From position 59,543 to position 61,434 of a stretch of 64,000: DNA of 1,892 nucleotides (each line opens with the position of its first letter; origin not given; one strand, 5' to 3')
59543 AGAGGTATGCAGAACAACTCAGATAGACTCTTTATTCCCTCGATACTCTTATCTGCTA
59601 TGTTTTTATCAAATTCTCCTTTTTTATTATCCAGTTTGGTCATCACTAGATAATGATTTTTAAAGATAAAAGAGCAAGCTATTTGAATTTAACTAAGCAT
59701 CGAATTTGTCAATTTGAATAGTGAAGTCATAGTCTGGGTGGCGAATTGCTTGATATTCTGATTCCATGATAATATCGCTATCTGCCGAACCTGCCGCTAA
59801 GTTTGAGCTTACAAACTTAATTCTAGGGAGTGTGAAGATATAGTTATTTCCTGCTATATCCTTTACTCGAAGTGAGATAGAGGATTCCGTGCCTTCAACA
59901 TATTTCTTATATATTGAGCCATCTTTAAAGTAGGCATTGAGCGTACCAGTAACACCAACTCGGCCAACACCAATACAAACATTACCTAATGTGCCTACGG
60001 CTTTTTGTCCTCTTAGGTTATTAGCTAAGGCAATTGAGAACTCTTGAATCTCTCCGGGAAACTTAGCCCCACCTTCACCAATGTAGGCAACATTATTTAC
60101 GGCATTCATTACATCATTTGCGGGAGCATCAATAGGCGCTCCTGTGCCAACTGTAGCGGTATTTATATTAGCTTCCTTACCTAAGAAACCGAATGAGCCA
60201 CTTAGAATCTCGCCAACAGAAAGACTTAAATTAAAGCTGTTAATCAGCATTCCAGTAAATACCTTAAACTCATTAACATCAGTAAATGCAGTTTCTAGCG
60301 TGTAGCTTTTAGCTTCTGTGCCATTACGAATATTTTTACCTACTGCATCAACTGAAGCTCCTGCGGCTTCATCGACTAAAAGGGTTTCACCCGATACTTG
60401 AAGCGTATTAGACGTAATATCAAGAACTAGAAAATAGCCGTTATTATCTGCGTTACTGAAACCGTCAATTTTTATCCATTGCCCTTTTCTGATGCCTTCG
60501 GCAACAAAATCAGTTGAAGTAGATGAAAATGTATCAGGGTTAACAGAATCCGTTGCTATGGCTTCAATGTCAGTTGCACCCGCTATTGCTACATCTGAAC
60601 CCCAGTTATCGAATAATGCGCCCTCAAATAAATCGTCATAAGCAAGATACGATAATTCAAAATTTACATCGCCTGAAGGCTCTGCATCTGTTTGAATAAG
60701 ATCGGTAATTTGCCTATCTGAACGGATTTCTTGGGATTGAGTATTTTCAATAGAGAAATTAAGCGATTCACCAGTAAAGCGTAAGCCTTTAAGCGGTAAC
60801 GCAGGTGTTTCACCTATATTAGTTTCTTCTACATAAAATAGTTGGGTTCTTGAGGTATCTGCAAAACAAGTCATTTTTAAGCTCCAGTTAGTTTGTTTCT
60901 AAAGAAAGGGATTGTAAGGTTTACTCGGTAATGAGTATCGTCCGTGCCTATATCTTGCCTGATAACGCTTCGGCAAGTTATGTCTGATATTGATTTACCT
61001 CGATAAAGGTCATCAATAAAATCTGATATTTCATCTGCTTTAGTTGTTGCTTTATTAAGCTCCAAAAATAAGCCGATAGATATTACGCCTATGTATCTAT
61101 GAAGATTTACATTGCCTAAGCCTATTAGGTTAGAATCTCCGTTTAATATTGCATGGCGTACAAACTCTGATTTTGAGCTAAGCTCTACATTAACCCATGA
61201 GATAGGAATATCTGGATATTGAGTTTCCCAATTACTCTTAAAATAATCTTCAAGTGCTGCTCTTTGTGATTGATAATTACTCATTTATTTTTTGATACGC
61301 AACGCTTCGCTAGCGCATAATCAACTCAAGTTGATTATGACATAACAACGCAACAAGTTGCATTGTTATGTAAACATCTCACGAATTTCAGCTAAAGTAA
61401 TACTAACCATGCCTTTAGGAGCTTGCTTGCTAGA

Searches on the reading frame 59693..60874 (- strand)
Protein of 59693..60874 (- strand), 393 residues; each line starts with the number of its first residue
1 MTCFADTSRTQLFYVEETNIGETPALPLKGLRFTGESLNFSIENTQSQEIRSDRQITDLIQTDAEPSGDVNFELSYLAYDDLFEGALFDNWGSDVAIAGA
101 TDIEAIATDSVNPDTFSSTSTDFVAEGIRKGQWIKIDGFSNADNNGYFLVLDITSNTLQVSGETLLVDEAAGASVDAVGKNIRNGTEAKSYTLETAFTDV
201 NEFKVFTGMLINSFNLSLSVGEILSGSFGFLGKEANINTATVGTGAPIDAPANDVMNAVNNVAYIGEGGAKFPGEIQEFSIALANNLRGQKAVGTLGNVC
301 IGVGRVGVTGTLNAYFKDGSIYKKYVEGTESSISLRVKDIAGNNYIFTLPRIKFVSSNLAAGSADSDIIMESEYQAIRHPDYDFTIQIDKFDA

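Call 58: search_protein_families(library=phrogs, proteins=[window:59693-60874:-], max_evalue=0.001)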
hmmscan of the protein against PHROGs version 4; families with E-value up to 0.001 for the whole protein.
window:59693-60874:- (393 aa): 3 families
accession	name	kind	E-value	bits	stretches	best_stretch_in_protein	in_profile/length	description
phrog_290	-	tail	8.1e-70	237.2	1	4-392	13-328/411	minor tail protein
phrog_18978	-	unknown function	5.4e-10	40.6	1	10-100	7-98/108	-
phrog_1407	-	tail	0.00067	20.3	0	110-240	56-165/258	major tail protein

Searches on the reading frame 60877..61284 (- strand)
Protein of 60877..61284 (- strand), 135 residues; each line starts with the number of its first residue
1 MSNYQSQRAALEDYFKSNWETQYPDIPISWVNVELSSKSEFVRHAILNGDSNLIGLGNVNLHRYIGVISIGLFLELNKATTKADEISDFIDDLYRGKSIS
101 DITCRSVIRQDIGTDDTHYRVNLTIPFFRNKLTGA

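Call 69: search_protein_families(library=pfam, proteins=[window:60877-61284:-], max_evalue=0.01)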
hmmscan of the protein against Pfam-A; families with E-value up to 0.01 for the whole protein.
window:60877-61284:- (135 aa): 1 family
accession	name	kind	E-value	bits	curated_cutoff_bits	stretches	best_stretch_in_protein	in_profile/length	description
PF13554.12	Phage_tail_terminator_5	-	2.3e-08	34.7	27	1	8-126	3-126/127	Phage tail terminator protein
